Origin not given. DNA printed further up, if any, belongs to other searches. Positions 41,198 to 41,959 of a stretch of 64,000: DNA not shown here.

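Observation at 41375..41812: EnvC-like FtsEX partner has an M23/LytM domain with its conserved blocks in swapped order (apparent circular permutation)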

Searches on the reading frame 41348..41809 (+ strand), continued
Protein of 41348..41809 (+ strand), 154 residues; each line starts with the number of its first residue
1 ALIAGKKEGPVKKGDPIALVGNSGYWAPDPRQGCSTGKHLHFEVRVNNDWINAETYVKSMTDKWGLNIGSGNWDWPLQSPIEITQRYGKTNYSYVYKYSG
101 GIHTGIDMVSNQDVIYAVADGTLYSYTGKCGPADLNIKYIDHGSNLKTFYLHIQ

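Call 49: find_homologous_proteins(query=P0192, max_evalue=0.00001)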
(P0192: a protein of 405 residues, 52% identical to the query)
Query P0192 (405 aa): 188 proteins with E <= 0.00001 among 8000 candidates; the best 120 are listed.
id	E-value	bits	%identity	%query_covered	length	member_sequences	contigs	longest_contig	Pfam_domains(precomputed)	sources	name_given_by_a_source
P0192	1.6e-254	861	100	100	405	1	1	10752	PF01551.30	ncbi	-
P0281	1.1e-138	480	58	98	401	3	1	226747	PF01551.30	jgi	jgi:septal ring factor EnvC (AmiA/AmiB activator)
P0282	6.0e-138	478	57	99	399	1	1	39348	PF01551.30,PF05667.17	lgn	-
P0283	3.5e-136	472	57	100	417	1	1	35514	PF01551.30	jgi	jgi:septal ring factor EnvC (AmiA/AmiB activator)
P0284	5.4e-136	472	57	99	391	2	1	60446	PF01551.30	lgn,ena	-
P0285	4.3e-135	469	57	100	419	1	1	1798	PF01551.30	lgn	-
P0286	8.2e-130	451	54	100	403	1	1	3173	PF01551.30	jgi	jgi:septal ring factor EnvC (AmiA/AmiB activator)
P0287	2.4e-129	450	56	98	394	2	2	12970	PF01551.30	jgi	jgi:murein DD-endopeptidase MepM/ murein hydrolase activator NlpD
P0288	8.4e-125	435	54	99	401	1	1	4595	PF01551.30,PF05667.17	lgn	-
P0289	6.4e-124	432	54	98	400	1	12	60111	PF01551.30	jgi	jgi:septal ring factor EnvC (AmiA/AmiB activator)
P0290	6.9e-108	379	51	96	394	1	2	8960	PF01551.30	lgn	-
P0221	1.9e-106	374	51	96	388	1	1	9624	PF01551.30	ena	-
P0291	1.4e-98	349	47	99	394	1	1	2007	PF01551.30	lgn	-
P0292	3.7e-96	341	47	97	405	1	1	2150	PF01551.30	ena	-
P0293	5.2e-95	337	50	80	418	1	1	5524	PF01551.30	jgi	jgi:septal ring factor EnvC (AmiA/AmiB activator)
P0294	1.9e-92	328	44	98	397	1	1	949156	PF01551.30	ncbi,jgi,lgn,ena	ncbi:MAG: peptidoglycan DD-metalloendopeptidase family protein [bacterium]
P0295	1.3e-91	326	56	70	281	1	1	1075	PF01551.30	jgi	jgi:septal ring factor EnvC (AmiA/AmiB activator)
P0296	3.1e-91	324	52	80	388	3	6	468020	PF01551.30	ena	-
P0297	4.5e-90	321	46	99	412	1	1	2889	PF01551.30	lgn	-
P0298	3.7e-88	314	45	99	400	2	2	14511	PF01551.30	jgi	jgi:septal ring factor EnvC (AmiA/AmiB activator)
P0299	6.9e-86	307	47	81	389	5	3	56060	PF01551.30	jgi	-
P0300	6.0e-85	304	48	83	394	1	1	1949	PF01551.30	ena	-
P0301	6.0e-85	304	43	96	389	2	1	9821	PF01551.30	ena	-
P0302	2.3e-84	302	45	81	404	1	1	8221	PF01551.30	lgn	-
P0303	1.0e-82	296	46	80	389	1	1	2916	PF01551.30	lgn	-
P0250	2.0e-78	282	44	89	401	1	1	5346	PF01551.30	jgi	jgi:septal ring factor EnvC (AmiA/AmiB activator)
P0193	8.2e-74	267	41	98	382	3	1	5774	PF01551.30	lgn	-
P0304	3.0e-69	252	36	98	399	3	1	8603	PF01551.30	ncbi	-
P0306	2.1e-52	197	34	96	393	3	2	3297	PF01551.30,PF24161.2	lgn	-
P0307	4.0e-45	173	33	93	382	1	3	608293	PF01551.30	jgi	jgi:peptidoglycan hydrolase CwlO-like protein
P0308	9.0e-38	149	34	87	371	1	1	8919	PF01551.30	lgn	-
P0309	1.8e-37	148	34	86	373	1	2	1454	PF01551.30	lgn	-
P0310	8.8e-35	139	31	82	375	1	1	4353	PF01551.30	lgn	-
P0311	3.4e-34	137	33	86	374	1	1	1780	PF01551.30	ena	-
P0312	8.8e-33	132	32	77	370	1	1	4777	PF01551.30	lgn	-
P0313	5.0e-32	130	30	89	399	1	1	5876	PF01551.30,PF24161.2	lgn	-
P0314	1.8e-27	115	35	79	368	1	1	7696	PF11932.14,PF25994.1,PF01551.30,PF10186.15,PF00038.27,PF13166.13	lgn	-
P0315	1.2e-15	76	61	12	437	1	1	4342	PF01551.30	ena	-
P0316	1.9e-15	75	61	12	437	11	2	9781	PF01551.30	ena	-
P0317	1.4e-14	72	57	12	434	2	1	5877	PF01551.30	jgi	jgi:murein DD-endopeptidase MepM/ murein hydrolase activator NlpD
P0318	1.8e-14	72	62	12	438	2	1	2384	PF01551.30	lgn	-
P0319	2.2e-14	72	60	12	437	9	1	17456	PF01551.30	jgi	-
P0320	4.5e-14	71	71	10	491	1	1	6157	PF01551.30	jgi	jgi:murein DD-endopeptidase MepM/ murein hydrolase activator NlpD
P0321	3.3e-13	68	26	85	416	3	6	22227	PF01551.30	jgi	jgi:murein DD-endopeptidase MepM/ murein hydrolase activator NlpD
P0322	3.4e-13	68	58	12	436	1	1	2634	PF01551.30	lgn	-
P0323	4.2e-13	67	53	11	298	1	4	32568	PF01551.30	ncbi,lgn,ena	-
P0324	5.2e-13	67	56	12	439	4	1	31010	PF01551.30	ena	-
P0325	9.1e-13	66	66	10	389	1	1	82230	PF01551.30,PF24568.2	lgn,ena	-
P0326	1.2e-12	66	68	10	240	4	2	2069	PF01551.30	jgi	-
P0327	3.3e-12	64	73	10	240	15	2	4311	PF01551.30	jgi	jgi:murein DD-endopeptidase MepM/ murein hydrolase activator NlpD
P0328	1.7e-11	62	67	10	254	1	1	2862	PF01551.30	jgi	jgi:murein DD-endopeptidase MepM/ murein hydrolase activator NlpD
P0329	1.8e-11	62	67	10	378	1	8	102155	PF01551.30,PF24568.2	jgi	jgi:murein DD-endopeptidase MepM/ murein hydrolase activator NlpD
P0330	2.7e-11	62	63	10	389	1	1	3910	PF01551.30,PF24568.2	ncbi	-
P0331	3.5e-11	61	50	17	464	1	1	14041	PF01551.30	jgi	jgi:murein DD-endopeptidase MepM/ murein hydrolase activator NlpD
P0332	3.6e-11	61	25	88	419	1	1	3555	PF01551.30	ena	-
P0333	4.2e-11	61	63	12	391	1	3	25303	PF01551.30,PF24568.2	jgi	jgi:murein DD-endopeptidase MepM/ murein hydrolase activator NlpD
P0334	1.0e-10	60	39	21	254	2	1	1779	PF01551.30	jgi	jgi:murein DD-endopeptidase MepM/ murein hydrolase activator NlpD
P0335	1.2e-10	59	66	10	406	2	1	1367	PF01551.30,PF24161.2,PF26095.1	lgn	-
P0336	3.7e-10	58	52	11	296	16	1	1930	PF01551.30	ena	-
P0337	5.8e-10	57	28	80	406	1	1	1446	PF01551.30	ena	-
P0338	7.0e-10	57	70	11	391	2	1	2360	PF01551.30,PF24568.2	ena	-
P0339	8.5e-10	57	66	11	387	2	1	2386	PF01551.30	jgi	jgi:murein DD-endopeptidase MepM/ murein hydrolase activator NlpD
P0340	9.4e-10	56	61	11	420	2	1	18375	PF01551.30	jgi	jgi:murein DD-endopeptidase MepM/ murein hydrolase activator NlpD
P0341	1.5e-9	56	58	10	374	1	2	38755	PF01551.30,PF24568.2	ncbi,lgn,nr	ncbi:MAG: peptidoglycan DD-metalloendopeptidase family protein [Desulfitobacteriaceae bacterium]|nr:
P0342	1.5e-9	56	68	10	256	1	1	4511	PF01551.30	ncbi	ncbi:MAG: M23 family metallopeptidase, partial [Chloroflexota bacterium]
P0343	1.6e-9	56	55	11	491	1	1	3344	PF01551.30,PF05569.18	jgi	jgi:murein DD-endopeptidase MepM/ murein hydrolase activator NlpD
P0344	1.7e-9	56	73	8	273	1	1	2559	PF01551.30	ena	-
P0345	1.8e-9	55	64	10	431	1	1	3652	PF01551.30,PF08614.17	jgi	jgi:murein DD-endopeptidase MepM/ murein hydrolase activator NlpD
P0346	1.8e-9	55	63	10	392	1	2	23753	PF01551.30,PF24568.2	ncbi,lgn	-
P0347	3.3e-9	55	61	10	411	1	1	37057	PF01551.30,PF00038.27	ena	-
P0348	3.7e-9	54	68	10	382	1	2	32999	PF01551.30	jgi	jgi:murein DD-endopeptidase MepM/ murein hydrolase activator NlpD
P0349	4.3e-9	54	50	12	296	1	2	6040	PF01551.30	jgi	-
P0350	4.8e-9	54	50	13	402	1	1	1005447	PF01551.30,PF24568.2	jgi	jgi:murein DD-endopeptidase MepM/ murein hydrolase activator NlpD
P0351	5.0e-9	54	70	10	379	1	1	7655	PF01551.30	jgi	jgi:murein DD-endopeptidase MepM/ murein hydrolase activator NlpD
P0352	5.2e-9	54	62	11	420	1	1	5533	PF01551.30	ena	-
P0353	5.2e-9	54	62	10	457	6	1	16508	PF01551.30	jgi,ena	jgi:murein DD-endopeptidase MepM/ murein hydrolase activator NlpD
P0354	6.3e-9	54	59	10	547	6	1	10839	PF01551.30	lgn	-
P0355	6.4e-9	54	68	10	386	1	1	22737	PF01551.30,PF28422.1,PF24568.2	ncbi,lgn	-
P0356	6.7e-9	54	62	11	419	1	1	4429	PF01551.30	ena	-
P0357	7.2e-9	53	64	11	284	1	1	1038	PF01551.30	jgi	-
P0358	9.0e-9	53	71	10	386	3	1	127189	PF01551.30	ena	-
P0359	1.5e-8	52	62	10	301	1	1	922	PF01551.30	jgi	jgi:murein DD-endopeptidase MepM/ murein hydrolase activator NlpD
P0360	1.7e-8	52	64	10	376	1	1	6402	PF01551.30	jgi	-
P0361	2.7e-8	52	62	10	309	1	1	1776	PF01551.30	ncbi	ncbi:MAG TPA: M23 family metallopeptidase, partial [Acidimicrobiales bacterium]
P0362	2.7e-8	52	66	10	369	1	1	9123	PF01551.30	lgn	-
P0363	3.1e-8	51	56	10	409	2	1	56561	PF01551.30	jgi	jgi:murein DD-endopeptidase MepM/ murein hydrolase activator NlpD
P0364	3.3e-8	51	68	10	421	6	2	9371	PF01551.30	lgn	-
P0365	3.4e-8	51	70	11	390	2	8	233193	PF01551.30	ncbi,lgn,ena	-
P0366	4.2e-8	51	67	7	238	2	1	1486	PF01551.30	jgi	jgi:murein DD-endopeptidase MepM/ murein hydrolase activator NlpD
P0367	4.6e-8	51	68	10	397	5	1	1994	PF01551.30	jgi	jgi:murein DD-endopeptidase MepM/ murein hydrolase activator NlpD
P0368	4.9e-8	51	55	13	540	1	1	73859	PF01551.30,PF24568.2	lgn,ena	-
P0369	5.4e-8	51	62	10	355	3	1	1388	PF01551.30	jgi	jgi:murein DD-endopeptidase MepM/ murein hydrolase activator NlpD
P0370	5.6e-8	51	55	10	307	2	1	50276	PF01551.30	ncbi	-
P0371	5.6e-8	51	68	10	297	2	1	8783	PF01551.30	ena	-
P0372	5.8e-8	51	70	9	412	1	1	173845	PF01551.30,PF24568.2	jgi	jgi:murein DD-endopeptidase MepM/ murein hydrolase activator NlpD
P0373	6.7e-8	50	71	10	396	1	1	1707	PF01551.30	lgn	-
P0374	7.1e-8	50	67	11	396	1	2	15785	PF01551.30,PF24568.2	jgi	-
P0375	7.2e-8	50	73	10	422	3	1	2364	PF01551.30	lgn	-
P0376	7.5e-8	50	66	9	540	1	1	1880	PF01551.30,PF24568.2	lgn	-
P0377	7.6e-8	50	68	10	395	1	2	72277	PF01551.30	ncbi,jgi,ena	jgi:murein DD-endopeptidase MepM/ murein hydrolase activator NlpD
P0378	7.7e-8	50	68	8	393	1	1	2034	PF01551.30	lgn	-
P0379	8.4e-8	50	62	10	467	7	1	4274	PF01551.30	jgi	jgi:murein DD-endopeptidase MepM/ murein hydrolase activator NlpD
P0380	1.3e-7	49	61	10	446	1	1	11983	PF01551.30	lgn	-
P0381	1.3e-7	49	71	10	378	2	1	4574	PF01551.30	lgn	-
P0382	1.3e-7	49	69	10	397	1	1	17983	PF01551.30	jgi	jgi:murein DD-endopeptidase MepM/ murein hydrolase activator NlpD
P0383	1.4e-7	49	62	11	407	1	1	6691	PF01551.30,PF24568.2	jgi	jgi:murein DD-endopeptidase MepM/ murein hydrolase activator NlpD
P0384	1.5e-7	49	67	10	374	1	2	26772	PF01551.30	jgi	jgi:murein DD-endopeptidase MepM/ murein hydrolase activator NlpD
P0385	1.6e-7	49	60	11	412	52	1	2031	PF01551.30,PF24568.2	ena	-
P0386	1.6e-7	49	71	10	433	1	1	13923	PF01551.30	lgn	-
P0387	1.6e-7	49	69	10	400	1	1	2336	PF01551.30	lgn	-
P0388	1.7e-7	49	73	10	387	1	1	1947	PF01551.30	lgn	-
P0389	1.8e-7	49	39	21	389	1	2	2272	PF01551.30,PF24568.2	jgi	jgi:murein DD-endopeptidase MepM/ murein hydrolase activator NlpD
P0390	2.2e-7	49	59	10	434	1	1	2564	PF01551.30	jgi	jgi:murein DD-endopeptidase MepM/ murein hydrolase activator NlpD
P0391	2.3e-7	49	38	15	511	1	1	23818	PF01551.30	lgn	-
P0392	2.3e-7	49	71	9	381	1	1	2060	PF01551.30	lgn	-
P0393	2.4e-7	48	62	11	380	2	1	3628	PF01551.30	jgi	jgi:murein DD-endopeptidase MepM/ murein hydrolase activator NlpD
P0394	2.6e-7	48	61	10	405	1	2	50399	PF01551.30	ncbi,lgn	-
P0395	2.6e-7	48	62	11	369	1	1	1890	PF01551.30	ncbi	-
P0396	2.8e-7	48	67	10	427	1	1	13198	PF01551.30,PF23446.2,PF01476.27,PF23473.2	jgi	-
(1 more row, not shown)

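Call 68: fold_search(model_id=the predicted structure, library=viral)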
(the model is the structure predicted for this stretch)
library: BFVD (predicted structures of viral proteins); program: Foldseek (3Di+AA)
matches with E <= 10: 163; with E <= 0.001: 0
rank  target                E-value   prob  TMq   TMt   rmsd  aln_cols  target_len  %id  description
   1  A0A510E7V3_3          1.7e-03  1.00  0.47  0.07   8.6       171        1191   16  (no name in the UniProt tables at hand)
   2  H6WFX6                6.3e-03  1.00  0.48  0.09   6.5       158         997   20  Virion structural protein and packaging [Cyanophage S-TIM5]
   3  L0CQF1                8.3e-02  0.91  0.45  0.09   6.8       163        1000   15  Internal virion protein [Synechococcus phage P60]
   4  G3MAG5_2              2.6e-01  0.04  0.17  0.04  39.0       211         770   12  Gp424 [Bacillus phage G]
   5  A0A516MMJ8            4.2e-01  0.03  0.14  0.13  16.2       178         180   11  (no name in the UniProt tables at hand)
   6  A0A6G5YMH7            6.1e-01  0.03  0.15  0.09  13.9       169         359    9  (no name in the UniProt tables at hand)
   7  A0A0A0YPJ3            6.4e-01  0.06  0.16  0.19  15.1       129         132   10  Uncharacterized protein [Flavobacterium phage FCL-2]
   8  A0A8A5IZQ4            7.2e-01  0.03  0.12  0.08  17.0       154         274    9  (no name in the UniProt tables at hand)
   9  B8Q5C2                1.1e+00  0.07  0.22  0.10  14.0       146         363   10  (no name in the UniProt tables at hand)
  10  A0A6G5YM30            1.2e+00  0.10  0.21  0.14  13.5       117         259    7  (no name in the UniProt tables at hand)
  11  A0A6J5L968            1.2e+00  0.05  0.18  0.20  13.9       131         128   12  Uncharacterized protein [uncultured Caudovirales phage]
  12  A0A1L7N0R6            1.4e+00  0.02  0.19  0.15  15.5       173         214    8  CYTH domain-containing protein [Ralstonia phage RP12]
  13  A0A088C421            1.5e+00  0.03  0.16  0.10  15.7       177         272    7  (no name in the UniProt tables at hand)
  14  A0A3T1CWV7            1.6e+00  0.02  0.16  0.13  16.8       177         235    6  Uncharacterized protein [Acanthamoeba castellanii medusavirus J1]
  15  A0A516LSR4            1.8e+00  0.02  0.15  0.13  12.5        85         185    9  (no name in the UniProt tables at hand)
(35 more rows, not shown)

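Call 69: search_dna_similar(query=window:41348-41809:+, collection=phages, mode=protein, max_evalue=0.001, max_rows=40)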
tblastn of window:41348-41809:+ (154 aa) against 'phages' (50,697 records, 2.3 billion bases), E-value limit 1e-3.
Records with a match: 12; places in all: 12; records where one place covers at least 80% of the query: 0.
Best place of each record, by identity: <60% 12.
By first word of the organism name: Staphylococcus 12.
By host as written in the record: Staphylococcus aureus 4; Staphylococcus aureus subsp. aureus 16386 genotype ST22-MRSA-IVc (2B) 2; Staphylococcus aureus IME1361 2; Staphylococcus aureus Sa345 2; Staphylococcus aureus NAS_AN_286 1; Staphylococcus aureus subsp. aureus NARSA676 ST59-MRSA-IVa 1.
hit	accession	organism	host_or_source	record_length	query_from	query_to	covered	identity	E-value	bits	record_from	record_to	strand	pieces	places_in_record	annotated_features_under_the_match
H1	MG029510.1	Staphylococcus phage phiSa2wa_st22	Staphylococcus aureus subsp. aureus ...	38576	11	72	40%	41.9%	3e-5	48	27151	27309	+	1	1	tmp: tail tape measure protein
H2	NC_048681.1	Staphylococcus phage phiSa2wa_st22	Staphylococcus aureus subsp. aureus ...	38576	11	72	40%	41.9%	3e-5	48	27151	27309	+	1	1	tmp: tail length tape measure protein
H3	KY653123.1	Staphylococcus phage IME1361_01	Staphylococcus aureus IME1361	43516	11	72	40%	41.9%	3e-5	48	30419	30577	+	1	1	tail length tape-measure protein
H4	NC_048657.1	Staphylococcus phage IME1361_01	Staphylococcus aureus IME1361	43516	11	72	40%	41.9%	3e-5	48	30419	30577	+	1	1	tail length tape measure protein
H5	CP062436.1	Staphylococcus phage ECel-2020g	Staphylococcus aureus NAS_AN_286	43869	11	72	40%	41.9%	3e-5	48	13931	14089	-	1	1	record has no annotation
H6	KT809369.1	Staphylococcus phage P630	Staphylococcus aureus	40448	11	72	40%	40.3%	1e-4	47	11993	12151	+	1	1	tail length tape measure protein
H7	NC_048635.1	Staphylococcus phage P630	Staphylococcus aureus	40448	11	72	40%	40.3%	1e-4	47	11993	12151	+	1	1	tail length tape measure protein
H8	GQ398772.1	Staphylococcus phage P954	Staphylococcus aureus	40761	11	72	40%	40.3%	1e-4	47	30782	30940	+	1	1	tail length tape measure protein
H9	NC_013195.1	Staphylococcus phage P954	Staphylococcus aureus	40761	11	72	40%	40.3%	1e-4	47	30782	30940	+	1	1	tail length tape measure protein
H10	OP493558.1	Staphylococcus phage phiSa2-NARSA676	Staphylococcus aureus subsp. aureus ...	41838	11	72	40%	40.3%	1e-4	47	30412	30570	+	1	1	tail tape measure protein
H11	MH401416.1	Staphylococcus phage SA345ruMSSAST8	Staphylococcus aureus Sa345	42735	11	72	40%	40.3%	1e-4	47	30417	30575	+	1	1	tail length tape-measure protein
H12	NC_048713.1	Staphylococcus phage SA345ruMSSAST8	Staphylococcus aureus Sa345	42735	11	72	40%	40.3%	1e-4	47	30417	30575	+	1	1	tail length tape measure protein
